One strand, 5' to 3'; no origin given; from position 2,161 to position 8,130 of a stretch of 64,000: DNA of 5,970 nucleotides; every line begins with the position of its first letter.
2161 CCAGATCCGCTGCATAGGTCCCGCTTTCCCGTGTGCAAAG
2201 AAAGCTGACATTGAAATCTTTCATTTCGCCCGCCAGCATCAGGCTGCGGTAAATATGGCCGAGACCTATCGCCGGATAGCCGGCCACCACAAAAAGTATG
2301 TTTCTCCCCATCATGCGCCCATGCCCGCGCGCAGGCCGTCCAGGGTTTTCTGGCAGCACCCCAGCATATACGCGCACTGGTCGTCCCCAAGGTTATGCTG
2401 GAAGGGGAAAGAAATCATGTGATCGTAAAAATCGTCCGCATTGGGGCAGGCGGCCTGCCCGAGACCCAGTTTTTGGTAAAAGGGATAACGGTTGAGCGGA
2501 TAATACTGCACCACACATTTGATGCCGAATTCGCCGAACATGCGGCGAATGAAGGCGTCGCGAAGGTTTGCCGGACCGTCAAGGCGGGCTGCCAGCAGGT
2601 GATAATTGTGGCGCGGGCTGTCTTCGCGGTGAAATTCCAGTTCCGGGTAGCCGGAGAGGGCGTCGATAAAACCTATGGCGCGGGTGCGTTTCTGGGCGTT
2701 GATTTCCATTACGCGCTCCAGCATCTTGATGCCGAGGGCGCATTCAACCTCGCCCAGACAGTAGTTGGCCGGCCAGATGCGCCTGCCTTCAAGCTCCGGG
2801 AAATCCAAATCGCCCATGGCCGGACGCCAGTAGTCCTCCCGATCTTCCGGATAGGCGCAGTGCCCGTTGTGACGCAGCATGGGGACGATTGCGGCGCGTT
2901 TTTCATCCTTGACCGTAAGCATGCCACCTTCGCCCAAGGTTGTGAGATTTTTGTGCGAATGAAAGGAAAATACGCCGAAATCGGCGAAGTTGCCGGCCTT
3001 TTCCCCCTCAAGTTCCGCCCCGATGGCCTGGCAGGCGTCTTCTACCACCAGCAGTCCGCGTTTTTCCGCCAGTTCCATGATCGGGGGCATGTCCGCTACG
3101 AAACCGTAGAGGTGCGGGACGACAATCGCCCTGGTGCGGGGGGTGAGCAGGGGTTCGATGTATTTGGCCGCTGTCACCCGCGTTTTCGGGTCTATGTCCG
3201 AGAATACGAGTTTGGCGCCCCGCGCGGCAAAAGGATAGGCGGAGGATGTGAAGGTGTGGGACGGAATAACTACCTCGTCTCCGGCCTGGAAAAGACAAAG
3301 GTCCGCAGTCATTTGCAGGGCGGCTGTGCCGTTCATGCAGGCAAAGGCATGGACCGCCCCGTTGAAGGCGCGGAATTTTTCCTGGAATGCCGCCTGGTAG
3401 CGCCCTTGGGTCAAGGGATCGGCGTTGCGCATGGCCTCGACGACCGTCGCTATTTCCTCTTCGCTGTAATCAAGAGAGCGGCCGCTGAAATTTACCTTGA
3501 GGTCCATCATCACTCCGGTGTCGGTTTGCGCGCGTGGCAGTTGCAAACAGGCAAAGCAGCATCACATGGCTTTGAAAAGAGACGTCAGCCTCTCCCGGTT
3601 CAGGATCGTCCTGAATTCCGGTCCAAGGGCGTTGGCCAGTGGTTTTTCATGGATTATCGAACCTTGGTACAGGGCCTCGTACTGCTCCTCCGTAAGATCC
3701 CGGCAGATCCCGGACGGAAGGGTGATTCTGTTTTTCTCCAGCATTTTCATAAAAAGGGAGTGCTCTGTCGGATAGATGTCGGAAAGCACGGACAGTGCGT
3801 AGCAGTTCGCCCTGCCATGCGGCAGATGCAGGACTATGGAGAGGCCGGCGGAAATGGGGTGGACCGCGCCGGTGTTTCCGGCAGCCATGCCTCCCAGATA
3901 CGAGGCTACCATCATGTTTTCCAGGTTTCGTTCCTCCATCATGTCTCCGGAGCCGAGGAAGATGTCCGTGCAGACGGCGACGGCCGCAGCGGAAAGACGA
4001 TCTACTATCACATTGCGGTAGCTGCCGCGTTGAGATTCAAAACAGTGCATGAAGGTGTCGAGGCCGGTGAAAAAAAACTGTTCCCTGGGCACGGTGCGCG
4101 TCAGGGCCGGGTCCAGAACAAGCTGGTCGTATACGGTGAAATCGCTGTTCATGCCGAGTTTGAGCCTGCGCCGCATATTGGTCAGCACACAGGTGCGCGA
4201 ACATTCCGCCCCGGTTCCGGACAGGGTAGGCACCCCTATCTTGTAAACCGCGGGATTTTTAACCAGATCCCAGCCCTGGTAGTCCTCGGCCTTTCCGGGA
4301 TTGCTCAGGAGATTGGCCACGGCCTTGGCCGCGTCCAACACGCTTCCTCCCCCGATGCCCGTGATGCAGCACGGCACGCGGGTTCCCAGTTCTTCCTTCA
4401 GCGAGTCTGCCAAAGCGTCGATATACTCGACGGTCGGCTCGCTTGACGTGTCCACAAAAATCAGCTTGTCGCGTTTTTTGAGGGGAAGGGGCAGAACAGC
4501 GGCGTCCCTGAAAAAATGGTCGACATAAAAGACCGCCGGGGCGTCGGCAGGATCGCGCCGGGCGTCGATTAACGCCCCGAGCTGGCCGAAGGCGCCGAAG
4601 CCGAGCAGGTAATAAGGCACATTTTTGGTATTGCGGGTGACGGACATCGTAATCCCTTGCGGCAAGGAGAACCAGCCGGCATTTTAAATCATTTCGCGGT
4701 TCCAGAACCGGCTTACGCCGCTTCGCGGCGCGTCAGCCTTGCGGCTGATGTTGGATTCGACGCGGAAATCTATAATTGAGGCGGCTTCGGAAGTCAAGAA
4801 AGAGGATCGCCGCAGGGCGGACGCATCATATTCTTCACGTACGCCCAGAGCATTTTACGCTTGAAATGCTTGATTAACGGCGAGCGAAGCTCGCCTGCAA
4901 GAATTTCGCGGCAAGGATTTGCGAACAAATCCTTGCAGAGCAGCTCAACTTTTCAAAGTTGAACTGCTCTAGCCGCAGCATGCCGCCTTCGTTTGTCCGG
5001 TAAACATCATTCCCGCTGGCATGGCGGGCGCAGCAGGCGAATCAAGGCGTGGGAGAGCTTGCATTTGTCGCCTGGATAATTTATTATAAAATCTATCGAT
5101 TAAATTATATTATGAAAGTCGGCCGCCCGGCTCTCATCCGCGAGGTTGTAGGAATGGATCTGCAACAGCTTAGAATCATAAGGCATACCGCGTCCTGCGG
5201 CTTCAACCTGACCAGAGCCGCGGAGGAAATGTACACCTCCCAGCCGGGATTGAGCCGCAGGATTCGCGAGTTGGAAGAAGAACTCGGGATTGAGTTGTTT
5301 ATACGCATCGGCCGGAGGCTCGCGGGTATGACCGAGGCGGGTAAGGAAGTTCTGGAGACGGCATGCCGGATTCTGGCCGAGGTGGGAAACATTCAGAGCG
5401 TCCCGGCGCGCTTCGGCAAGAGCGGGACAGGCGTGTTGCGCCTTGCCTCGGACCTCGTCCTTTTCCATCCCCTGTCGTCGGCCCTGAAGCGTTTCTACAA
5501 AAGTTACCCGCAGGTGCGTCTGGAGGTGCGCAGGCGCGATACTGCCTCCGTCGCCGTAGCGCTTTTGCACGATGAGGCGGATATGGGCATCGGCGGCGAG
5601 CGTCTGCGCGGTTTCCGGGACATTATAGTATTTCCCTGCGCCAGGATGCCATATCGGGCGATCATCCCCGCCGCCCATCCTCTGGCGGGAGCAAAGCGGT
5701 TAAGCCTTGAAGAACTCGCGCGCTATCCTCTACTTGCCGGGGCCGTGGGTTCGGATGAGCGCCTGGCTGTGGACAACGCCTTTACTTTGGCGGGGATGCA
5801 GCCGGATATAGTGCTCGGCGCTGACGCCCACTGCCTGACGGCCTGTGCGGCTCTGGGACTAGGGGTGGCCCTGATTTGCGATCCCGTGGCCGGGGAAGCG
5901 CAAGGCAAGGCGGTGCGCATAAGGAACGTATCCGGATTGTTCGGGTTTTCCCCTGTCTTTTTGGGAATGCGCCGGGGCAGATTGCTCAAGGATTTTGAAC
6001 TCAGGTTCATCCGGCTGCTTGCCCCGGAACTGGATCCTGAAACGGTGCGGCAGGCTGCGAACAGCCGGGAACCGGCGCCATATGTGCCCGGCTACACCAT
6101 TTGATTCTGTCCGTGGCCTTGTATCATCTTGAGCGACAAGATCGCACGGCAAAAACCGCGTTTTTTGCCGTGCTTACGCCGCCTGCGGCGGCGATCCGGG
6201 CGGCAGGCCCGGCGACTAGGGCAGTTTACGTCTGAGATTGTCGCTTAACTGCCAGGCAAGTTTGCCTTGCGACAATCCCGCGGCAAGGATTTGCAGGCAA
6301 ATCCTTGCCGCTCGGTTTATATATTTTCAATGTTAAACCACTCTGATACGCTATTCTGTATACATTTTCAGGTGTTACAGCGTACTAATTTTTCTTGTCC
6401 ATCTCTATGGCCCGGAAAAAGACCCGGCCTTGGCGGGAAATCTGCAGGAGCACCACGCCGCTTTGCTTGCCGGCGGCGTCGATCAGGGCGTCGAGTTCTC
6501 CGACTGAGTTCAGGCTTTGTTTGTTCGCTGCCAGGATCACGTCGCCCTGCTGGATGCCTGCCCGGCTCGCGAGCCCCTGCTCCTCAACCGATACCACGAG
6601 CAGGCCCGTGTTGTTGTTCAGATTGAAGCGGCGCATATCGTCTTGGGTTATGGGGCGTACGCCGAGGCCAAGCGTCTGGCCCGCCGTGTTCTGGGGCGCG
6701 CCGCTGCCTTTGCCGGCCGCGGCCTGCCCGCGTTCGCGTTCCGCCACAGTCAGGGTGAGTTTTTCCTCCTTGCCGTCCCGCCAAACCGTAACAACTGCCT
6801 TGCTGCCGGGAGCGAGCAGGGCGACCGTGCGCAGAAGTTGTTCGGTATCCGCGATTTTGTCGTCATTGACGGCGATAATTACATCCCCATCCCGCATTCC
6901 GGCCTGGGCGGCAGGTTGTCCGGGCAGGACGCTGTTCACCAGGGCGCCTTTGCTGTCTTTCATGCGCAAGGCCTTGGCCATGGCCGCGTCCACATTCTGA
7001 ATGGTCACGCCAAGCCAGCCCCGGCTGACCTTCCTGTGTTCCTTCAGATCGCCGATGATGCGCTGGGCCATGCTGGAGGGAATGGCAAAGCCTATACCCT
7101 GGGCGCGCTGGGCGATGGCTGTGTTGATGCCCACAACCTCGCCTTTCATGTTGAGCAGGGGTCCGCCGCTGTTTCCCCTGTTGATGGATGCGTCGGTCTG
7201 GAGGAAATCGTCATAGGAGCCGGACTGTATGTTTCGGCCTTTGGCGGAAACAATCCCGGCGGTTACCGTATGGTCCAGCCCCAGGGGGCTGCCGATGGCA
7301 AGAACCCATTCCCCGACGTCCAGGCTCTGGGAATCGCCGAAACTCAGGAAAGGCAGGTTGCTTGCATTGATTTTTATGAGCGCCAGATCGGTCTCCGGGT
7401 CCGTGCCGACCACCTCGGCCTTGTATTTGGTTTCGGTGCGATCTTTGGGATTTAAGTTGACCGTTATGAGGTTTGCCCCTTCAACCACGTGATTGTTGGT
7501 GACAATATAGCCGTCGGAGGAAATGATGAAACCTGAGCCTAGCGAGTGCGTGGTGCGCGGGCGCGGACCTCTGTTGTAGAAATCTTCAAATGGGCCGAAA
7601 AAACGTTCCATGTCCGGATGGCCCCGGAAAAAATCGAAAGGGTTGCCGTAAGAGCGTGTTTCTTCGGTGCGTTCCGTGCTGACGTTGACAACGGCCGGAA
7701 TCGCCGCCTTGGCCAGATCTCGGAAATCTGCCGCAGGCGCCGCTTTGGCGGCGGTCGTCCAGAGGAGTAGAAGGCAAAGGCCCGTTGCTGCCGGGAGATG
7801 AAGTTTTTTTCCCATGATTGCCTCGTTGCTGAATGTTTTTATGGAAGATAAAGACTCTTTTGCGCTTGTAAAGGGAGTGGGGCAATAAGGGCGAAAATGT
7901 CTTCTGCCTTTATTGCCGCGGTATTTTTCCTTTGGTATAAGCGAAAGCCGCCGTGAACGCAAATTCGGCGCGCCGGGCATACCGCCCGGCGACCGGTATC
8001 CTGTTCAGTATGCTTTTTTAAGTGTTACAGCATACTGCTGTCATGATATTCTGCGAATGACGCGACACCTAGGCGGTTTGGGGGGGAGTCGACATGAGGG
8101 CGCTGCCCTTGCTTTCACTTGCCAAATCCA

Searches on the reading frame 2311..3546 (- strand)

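Call 12: search_protein_families(library=pfam, proteins=[window:2311-3546:-])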
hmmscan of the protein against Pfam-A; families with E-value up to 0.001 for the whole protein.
window:2311-3546:- (411 aa): 4 families
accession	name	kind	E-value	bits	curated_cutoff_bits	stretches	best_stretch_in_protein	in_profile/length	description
PF01041.23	DegT_DnrJ_EryC1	-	8.2e-81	272.4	19.8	1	29-394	4-355/360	DegT/DnrJ/EryC1/StrS aminotransferase family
PF00266.25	Aminotran_5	-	6.7e-08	32.3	21.5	1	70-223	67-224/371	Aminotransferase class-V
PF01053.26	Cys_Met_Meta_PP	-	1.6e-05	24.1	27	1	51-174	54-177/381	Cys/Met metabolism PLP-dependent enzyme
PF00155.27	Aminotran_1_2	-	0.00037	20.2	19.7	1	47-143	40-152/361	Aminotransferase class I and II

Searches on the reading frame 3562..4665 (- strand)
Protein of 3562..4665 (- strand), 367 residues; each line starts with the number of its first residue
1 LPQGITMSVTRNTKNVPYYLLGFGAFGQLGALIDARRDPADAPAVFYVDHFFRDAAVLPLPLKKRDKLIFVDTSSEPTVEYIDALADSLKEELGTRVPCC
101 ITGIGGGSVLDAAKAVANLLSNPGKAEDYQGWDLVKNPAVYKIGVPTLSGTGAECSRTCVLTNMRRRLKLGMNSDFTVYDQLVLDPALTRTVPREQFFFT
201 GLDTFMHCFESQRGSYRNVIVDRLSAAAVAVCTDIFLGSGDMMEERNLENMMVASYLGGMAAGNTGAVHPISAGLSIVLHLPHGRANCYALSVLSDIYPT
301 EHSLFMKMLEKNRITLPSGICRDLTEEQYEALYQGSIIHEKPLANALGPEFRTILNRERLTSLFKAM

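Call 12: search_protein_families(library=pfam, proteins=[window:3562-4665:-])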
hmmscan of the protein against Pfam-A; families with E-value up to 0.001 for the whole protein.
window:3562-4665:- (367 aa): 2 families
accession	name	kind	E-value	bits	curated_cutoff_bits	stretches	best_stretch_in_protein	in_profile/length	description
PF00465.25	Fe-ADH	-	2.5e-23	82.9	31.3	1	63-186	50-168/168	Iron-containing alcohol dehydrogenase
PF25137.1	ADH_Fe_C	-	4e-12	46.7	27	1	200-294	4-101/194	Fe-containing alcohol dehydrogenase family, C-terminal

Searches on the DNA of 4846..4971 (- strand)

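Call 75: build_rna_model(alignment_id=A9, structure=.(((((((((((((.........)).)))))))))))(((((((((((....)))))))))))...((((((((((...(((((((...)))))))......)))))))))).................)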
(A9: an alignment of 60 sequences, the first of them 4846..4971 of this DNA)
Model R1 built from alignment A9 (60 sequences, 129 columns); structure: as given.
model positions 127; base pairs 41; branch points 2; effective number of sequences 1.78; information 0.59 bits per position. Calibrated on 0.2 Mb of random sequence (short: E-values are rough).
structure used (alignment columns):
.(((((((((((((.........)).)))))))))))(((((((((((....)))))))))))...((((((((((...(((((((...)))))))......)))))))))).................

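Call 77: search_with_rna_model(model_id=R1, source=window, filters=off, max_evalue=1)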
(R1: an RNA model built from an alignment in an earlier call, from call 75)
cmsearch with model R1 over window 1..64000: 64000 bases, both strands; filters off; matches with E-value up to 1: 19.
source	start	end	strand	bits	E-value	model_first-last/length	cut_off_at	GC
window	4846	4971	-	137.5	8.7e-34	1-127/127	no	0.46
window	21373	21497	+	123.9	2.9e-30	1-127/127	no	0.48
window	62754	62878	+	110.6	8.3e-27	1-127/127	no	0.48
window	52227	52348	+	108.5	2.9e-26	1-127/127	no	0.47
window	19968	20094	+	105.3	1.9e-25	1-127/127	no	0.52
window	6217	6345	-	86.4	1.5e-20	1-127/127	no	0.47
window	4859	4971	+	35.9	1.6e-07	1-127/127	no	0.47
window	21373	21484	-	35.1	2.6e-07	1-127/127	no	0.5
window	6230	6355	+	35.1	2.7e-07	1-127/127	no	0.46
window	62753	62866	-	31.2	2.7e-06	1-127/127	no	0.48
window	52227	52333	-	26.7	4e-05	1-127/127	no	0.48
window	53847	53936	+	21.9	0.00067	1-127/127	no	0.52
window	52080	52160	+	20.5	0.0016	1-127/127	no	0.57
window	12958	13085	-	16.2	0.02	1-127/127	no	0.42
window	19906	20004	-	14.6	0.053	1-127/127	no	0.49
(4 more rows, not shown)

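Call 98: search_with_rna_model(model_id=R1, source=L128, filters=off, max_evalue=10)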
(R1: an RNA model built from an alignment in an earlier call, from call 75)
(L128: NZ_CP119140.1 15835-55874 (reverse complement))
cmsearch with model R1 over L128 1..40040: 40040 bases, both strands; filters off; matches with E-value up to 10: 31.
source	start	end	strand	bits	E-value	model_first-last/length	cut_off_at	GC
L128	33708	33795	-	11.7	0.19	1-127/127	no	0.48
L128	21722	21814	+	11.4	0.22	1-127/127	no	0.52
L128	33760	33875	+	9.5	0.68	1-127/127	no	0.39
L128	21356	21465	-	9.4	0.75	1-127/127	no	0.63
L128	27112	27242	-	9.2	0.81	1-127/127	no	0.48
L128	3479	3572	-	8.9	0.98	1-127/127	no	0.44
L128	13921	14019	+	8.5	1.3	1-127/127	no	0.49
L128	5388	5472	+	7.9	1.8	1-127/127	no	0.4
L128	31766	31906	-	7.2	2.8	1-127/127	no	0.55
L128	16118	16233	+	6.7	3.5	1-127/127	no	0.59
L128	27131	27229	+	6.4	4.3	1-127/127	no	0.53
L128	33211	33330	-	6.4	4.3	1-127/127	no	0.59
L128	13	133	+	6.3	4.7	1-127/127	no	0.63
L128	3844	3949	+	6.2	5.1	63-110/127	no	0.58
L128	3847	3952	-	6.1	5.1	63-110/127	no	0.58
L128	34832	34918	-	6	5.4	1-127/127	no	0.43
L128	37867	37983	-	6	5.7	1-127/127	no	0.62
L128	31593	31690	+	5.8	6.1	1-127/127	no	0.6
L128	13042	13147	+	5.8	6.2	1-127/127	no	0.61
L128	3308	3441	+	5.8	6.3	1-127/127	no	0.55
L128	11869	11972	-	5.7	6.8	1-127/127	no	0.49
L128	3539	3573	+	5.7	6.8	2-36/127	no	0.46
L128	9874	9959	+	5.6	7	1-127/127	no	0.56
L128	15071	15090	-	5.5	7.5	78-97/127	no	0.6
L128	12627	12644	-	5.5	7.6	78-95/127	no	0.94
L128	7830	7924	-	5.4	8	1-127/127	no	0.33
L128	39412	39517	+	5.3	8.2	1-127/127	no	0.48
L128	34876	35005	+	5.3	8.5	1-127/127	no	0.43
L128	19749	19875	+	5.3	8.5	1-127/127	no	0.46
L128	19976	20106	-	5.2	8.7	1-127/127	no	0.44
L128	13905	14013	-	5.1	9.2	1-127/127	no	0.48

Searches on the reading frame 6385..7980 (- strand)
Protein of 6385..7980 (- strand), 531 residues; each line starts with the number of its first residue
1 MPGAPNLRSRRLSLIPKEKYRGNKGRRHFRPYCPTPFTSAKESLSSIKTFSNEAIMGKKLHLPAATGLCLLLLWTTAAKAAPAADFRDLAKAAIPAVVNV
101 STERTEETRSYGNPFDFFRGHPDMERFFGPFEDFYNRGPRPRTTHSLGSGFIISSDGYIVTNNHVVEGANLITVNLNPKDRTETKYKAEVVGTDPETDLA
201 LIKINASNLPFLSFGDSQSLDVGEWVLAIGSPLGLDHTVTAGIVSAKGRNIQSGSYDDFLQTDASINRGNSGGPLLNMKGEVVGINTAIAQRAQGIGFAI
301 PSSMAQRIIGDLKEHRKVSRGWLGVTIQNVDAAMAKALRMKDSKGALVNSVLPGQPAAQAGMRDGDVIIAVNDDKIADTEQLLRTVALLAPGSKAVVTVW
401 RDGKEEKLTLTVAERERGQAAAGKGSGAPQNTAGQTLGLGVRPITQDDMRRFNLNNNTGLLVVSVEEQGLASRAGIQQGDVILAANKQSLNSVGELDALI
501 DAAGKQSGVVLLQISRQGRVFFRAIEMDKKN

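Call 12: search_protein_families(library=pfam, proteins=[window:6385-7980:-])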
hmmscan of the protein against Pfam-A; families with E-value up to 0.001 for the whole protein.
window:6385-7980:- (531 aa): 6 families
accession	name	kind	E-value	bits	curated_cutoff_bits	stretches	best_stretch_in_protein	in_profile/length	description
PF13365.12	Trypsin_2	-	1e-36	127.3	27.6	1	148-285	1-144/144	Trypsin-like peptidase domain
PF13180.12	PDZ_2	-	5.9e-26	91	27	2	323-412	3-80/80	PDZ domain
PF00089.32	Trypsin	-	2.4e-22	80.3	20.6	1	146-309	25-220/220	Trypsin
PF00595.29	PDZ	-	1.3e-19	70.8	23.2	2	315-394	5-74/81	PDZ domain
PF17820.7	PDZ_6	-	4.8e-19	68.3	27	2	348-401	2-54/54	PDZ domain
PF10459.15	Peptidase_S46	-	0.00065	18.9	22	0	262-286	626-650/698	Peptidase S46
